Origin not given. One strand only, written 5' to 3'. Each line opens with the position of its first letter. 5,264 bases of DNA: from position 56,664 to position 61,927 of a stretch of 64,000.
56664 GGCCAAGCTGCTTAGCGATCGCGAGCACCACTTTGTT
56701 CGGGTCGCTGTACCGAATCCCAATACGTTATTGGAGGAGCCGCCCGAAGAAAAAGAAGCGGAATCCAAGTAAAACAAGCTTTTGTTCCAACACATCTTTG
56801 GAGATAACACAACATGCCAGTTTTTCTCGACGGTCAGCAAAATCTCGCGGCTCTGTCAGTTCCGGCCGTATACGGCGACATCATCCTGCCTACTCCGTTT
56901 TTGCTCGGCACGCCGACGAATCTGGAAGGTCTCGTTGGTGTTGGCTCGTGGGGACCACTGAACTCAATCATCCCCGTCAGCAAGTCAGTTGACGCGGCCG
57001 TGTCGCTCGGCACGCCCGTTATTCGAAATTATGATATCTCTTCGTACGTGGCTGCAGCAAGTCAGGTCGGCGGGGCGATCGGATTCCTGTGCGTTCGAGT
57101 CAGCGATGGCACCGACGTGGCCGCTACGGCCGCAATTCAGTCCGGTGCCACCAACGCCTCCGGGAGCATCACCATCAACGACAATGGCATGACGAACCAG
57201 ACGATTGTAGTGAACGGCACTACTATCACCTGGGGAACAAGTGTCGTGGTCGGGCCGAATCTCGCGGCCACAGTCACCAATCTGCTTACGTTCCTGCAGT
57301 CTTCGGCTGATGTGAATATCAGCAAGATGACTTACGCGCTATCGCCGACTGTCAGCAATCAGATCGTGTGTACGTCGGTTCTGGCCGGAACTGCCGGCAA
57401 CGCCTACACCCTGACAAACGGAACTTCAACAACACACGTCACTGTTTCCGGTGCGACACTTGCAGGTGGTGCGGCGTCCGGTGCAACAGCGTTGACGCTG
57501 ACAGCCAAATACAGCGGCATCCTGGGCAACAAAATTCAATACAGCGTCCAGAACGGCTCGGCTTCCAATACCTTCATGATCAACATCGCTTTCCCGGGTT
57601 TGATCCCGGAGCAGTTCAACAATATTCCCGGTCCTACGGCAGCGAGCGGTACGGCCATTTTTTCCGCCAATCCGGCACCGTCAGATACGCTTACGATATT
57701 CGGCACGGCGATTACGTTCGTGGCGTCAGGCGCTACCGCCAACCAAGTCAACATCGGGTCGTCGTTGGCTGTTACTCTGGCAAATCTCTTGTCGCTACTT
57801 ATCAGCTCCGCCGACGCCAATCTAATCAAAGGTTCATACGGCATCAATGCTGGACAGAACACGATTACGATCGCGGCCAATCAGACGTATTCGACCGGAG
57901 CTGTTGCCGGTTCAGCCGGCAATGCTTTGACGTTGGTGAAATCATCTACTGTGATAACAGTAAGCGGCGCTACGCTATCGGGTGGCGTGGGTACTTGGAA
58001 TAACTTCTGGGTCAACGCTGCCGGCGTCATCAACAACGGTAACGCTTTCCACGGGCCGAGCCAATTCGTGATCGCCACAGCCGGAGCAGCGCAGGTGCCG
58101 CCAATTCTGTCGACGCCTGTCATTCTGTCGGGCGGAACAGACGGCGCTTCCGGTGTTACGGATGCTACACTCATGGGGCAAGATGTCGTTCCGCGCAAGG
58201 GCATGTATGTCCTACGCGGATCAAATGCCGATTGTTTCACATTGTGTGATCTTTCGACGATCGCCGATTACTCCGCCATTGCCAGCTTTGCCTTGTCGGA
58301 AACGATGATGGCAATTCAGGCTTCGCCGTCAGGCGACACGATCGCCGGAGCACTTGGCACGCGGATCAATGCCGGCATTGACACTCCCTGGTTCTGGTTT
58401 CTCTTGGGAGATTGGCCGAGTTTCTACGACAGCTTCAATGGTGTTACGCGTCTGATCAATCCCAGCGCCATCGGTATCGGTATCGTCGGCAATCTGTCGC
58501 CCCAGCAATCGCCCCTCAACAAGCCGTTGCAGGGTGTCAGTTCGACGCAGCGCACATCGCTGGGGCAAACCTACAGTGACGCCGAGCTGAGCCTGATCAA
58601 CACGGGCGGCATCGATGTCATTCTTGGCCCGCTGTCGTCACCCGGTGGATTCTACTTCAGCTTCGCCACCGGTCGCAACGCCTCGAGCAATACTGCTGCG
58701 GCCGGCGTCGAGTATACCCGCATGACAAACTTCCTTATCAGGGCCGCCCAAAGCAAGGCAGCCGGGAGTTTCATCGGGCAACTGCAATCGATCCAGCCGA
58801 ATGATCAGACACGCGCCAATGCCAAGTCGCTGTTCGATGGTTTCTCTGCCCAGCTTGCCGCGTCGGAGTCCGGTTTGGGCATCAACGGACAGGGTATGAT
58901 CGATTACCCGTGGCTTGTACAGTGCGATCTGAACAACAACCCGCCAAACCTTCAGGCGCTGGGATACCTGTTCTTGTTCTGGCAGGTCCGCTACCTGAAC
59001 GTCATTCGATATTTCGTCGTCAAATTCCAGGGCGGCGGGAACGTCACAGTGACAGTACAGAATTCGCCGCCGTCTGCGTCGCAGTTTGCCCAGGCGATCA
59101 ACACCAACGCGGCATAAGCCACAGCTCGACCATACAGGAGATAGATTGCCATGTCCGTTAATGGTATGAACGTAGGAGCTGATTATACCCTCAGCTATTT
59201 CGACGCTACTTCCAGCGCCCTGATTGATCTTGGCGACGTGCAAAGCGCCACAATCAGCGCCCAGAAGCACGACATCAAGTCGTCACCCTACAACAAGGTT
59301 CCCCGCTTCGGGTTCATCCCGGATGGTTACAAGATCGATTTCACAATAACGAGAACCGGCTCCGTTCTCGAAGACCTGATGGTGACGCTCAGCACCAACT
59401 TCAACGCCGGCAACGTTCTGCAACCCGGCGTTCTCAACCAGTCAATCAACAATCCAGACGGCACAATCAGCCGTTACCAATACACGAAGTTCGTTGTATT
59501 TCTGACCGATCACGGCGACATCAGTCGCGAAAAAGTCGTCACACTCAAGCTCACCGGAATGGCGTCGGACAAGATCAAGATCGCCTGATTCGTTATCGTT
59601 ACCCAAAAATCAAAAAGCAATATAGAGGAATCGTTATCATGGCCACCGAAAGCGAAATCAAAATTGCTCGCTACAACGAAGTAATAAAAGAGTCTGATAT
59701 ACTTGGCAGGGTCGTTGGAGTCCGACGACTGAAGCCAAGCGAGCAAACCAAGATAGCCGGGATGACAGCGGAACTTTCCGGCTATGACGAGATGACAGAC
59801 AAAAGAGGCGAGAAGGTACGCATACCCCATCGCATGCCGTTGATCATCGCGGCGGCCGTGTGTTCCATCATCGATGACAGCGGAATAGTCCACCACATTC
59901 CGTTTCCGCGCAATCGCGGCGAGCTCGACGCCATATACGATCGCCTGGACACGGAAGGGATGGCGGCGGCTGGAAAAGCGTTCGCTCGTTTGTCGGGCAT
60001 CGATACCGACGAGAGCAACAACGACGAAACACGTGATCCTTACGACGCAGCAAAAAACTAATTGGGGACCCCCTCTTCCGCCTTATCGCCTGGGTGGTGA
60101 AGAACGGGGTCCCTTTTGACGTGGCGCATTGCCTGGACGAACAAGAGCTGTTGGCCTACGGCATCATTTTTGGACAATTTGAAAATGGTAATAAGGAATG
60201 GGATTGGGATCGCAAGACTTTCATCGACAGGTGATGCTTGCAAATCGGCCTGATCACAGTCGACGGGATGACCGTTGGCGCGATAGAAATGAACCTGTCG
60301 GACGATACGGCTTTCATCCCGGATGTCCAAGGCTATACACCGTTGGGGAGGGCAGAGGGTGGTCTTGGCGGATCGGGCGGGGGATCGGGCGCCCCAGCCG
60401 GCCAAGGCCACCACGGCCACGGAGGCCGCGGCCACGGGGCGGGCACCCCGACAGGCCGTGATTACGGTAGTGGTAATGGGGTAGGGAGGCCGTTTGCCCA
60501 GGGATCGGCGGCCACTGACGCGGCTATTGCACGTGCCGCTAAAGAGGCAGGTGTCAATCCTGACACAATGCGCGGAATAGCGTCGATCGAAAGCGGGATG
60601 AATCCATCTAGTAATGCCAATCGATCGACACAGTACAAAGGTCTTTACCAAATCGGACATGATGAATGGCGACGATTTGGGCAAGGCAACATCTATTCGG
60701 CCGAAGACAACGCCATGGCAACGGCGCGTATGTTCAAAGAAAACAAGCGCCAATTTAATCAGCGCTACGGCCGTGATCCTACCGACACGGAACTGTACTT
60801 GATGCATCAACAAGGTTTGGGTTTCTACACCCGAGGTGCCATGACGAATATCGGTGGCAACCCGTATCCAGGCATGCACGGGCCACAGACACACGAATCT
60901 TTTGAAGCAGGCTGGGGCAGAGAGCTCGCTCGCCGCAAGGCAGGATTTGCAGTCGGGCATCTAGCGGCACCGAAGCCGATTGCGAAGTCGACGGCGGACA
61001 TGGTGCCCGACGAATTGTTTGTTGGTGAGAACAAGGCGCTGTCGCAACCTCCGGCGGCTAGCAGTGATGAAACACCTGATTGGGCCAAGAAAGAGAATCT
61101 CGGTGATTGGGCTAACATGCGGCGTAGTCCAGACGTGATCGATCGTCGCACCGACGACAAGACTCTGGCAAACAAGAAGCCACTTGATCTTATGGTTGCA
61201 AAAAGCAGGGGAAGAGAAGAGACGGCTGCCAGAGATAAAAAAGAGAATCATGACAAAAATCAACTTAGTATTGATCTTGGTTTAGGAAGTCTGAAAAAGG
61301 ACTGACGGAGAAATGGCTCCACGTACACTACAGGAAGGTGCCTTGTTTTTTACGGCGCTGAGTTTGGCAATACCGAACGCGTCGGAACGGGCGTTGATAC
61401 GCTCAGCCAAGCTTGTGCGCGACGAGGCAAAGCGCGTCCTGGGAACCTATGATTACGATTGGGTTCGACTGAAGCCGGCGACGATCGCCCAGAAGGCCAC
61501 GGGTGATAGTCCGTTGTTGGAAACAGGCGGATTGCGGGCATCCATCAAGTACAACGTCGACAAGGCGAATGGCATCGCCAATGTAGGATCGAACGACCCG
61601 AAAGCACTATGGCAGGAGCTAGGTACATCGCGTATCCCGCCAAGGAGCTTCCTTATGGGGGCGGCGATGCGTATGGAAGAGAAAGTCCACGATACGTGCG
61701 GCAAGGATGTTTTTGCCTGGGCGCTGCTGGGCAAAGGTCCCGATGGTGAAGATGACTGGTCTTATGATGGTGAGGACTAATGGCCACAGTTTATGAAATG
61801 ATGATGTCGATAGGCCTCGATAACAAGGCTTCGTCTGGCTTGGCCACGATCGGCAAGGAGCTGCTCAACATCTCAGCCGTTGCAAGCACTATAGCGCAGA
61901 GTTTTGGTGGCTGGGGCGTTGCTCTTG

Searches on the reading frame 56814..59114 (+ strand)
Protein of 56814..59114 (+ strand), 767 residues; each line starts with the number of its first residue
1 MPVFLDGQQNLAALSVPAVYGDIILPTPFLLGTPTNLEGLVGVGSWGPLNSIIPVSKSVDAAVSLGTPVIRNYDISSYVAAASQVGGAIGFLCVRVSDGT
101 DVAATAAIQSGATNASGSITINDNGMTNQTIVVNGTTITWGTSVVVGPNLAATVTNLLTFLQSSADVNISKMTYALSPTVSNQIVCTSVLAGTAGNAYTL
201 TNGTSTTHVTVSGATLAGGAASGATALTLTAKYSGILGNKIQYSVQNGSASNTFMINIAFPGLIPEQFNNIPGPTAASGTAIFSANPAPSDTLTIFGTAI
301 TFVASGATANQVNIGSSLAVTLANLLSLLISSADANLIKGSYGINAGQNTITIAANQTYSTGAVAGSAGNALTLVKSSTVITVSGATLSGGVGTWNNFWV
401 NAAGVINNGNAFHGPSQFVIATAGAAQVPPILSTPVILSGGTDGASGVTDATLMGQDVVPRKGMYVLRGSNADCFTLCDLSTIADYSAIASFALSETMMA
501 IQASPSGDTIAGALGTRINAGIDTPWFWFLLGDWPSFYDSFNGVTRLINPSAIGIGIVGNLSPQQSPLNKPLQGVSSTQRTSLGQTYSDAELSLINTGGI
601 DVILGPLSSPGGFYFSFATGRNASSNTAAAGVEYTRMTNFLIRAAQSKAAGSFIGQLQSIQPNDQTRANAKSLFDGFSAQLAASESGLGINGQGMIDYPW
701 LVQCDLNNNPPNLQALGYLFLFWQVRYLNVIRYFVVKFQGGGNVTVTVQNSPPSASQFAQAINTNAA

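Call 5: search_protein_families(library=phrogs, proteins=[window:56814-59114:+], max_evalue=0.01)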
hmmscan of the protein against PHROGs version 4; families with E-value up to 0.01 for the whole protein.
window:56814-59114:+ (767 aa): 2 families
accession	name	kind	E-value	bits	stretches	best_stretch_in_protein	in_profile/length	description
phrog_28344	-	unknown function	6.6e-16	59.7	2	247-392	55-190/205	-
phrog_279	-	tail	0.002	18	1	218-392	99-210/489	tail sheath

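Call 10: search_protein_families(library=pfam, proteins=[window:56814-59114:+], max_evalue=0.01)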
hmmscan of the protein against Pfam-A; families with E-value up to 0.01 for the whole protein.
window:56814-59114:+ (767 aa): 1 family
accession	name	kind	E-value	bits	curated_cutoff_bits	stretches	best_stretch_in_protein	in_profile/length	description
PF17481.7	Phage_sheath_domII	-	0.0068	17.3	31.4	1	220-253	5-41/98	Phage tail sheath protein beta-sandwich domain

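Call 11: search_dna_similar(query=window:56814-59114:+, collection=phages, mode=protein, max_rows=15)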
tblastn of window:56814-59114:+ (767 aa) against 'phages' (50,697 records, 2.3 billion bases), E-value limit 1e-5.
Records with a match: 6; places in all: 6; records where one place covers at least 80% of the query: 0.
Best place of each record, by identity: <60% 6.
By first word of the organism name: Ralstonia 4; Komagataeibacter 2.
By host as written in the record: Ralstonia pseudosolanacearum I-31 (MT043) 3; Ralstonia pseudosolanacearum I-31 (MT035) 1; Komagataeibacter xylinus NBRC 13772 1; Komagataeibacter xylinus NBRC 13773 1.
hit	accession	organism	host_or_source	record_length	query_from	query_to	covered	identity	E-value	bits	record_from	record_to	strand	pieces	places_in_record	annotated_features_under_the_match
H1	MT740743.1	Ralstonia phage Hyacinthe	Ralstonia pseudosolanacearum I-31 ...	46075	1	740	57%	42.3%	2e-57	293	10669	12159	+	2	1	sheath protein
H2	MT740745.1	Ralstonia phage Raharianne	Ralstonia pseudosolanacearum I-31 ...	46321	1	740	57%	42.3%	2e-57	293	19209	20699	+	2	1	hypothetical protein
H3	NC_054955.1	Ralstonia phage Raharianne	Ralstonia pseudosolanacearum I-31 ...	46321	1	740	57%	42.3%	2e-57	293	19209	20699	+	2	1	tail protein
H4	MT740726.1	Ralstonia phage Albius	Ralstonia pseudosolanacearum I-31 ...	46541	1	740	57%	42.3%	2e-57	293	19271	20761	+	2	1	sheath protein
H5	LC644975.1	Komagataeibacter phage phiKX1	Komagataeibacter xylinus NBRC 13772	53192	1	741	57%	38.1%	6e-40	225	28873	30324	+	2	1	phage tail sheath protein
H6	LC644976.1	Komagataeibacter phage phiKX2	Komagataeibacter xylinus NBRC 13773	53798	1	741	57%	38.1%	6e-40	225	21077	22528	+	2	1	phage tail sheath protein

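Call 13: get_annotated_region(hit=H1, flank=9000)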
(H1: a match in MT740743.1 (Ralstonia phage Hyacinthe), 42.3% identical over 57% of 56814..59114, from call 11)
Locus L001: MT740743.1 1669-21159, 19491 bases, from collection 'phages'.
description: Ralstonia phage Hyacinthe, complete genome.
organism: Ralstonia phage Hyacinthe (NCBI taxid 2759731)
taxonomy: Viruses; Duplodnaviria; Heunggongvirae; Uroviricota; Caudoviricetes; Rahariannevirus; Rahariannevirus raharianne
host: Ralstonia pseudosolanacearum I-31 (MT035); source: aubergine plant field; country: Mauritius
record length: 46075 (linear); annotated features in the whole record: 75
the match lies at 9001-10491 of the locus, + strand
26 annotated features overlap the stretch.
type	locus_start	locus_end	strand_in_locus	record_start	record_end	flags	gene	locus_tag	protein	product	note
CDS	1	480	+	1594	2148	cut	-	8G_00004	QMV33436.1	hypothetical protein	-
CDS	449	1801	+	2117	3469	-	-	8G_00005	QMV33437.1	terminase large subunit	-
CDS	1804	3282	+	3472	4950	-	-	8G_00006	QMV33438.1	portal protein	-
CDS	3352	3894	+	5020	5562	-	-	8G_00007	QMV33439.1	hypothetical protein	-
CDS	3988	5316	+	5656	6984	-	-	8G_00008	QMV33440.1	major capsid protein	-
CDS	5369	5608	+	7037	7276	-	-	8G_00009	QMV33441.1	hypothetical protein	-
CDS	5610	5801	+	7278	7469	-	-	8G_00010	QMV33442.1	hypothetical protein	-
CDS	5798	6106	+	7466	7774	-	-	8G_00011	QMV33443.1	hypothetical protein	-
CDS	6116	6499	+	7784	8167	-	-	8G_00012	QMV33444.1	hypothetical protein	-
CDS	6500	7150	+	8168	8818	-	-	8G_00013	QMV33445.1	hypothetical protein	-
CDS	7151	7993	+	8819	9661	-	-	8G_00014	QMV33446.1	hypothetical protein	-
CDS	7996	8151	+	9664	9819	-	-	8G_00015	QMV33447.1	hypothetical protein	-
CDS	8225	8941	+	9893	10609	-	-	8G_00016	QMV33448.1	hypothetical protein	-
CDS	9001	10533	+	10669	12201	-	-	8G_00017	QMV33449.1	sheath protein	-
CDS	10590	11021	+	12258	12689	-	-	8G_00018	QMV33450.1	hypothetical protein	-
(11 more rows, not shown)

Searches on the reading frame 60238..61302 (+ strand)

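Call 18: search_protein_families(library=pfam, proteins=[window:60238-61302:+], max_evalue=0.1)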
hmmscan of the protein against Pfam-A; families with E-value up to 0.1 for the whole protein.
window:60238-61302:+ (355 aa): 1 family
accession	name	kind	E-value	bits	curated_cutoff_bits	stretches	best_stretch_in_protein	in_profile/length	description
PF01464.25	SLT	-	3e-05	24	21.3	1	97-175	3-85/117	Transglycosylase SLT domain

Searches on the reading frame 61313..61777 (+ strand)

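Call 18: search_protein_families(library=pfam, proteins=[window:61313-61777:+], max_evalue=0.1)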
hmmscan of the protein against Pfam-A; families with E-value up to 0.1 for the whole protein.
window:61313-61777:+ (155 aa): 1 family
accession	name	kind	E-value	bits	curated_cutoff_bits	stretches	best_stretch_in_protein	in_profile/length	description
PF04883.17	HK97-gp10_like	-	0.034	15.5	21.4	1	19-104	13-78/78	Bacteriophage HK97-gp10, putative tail-component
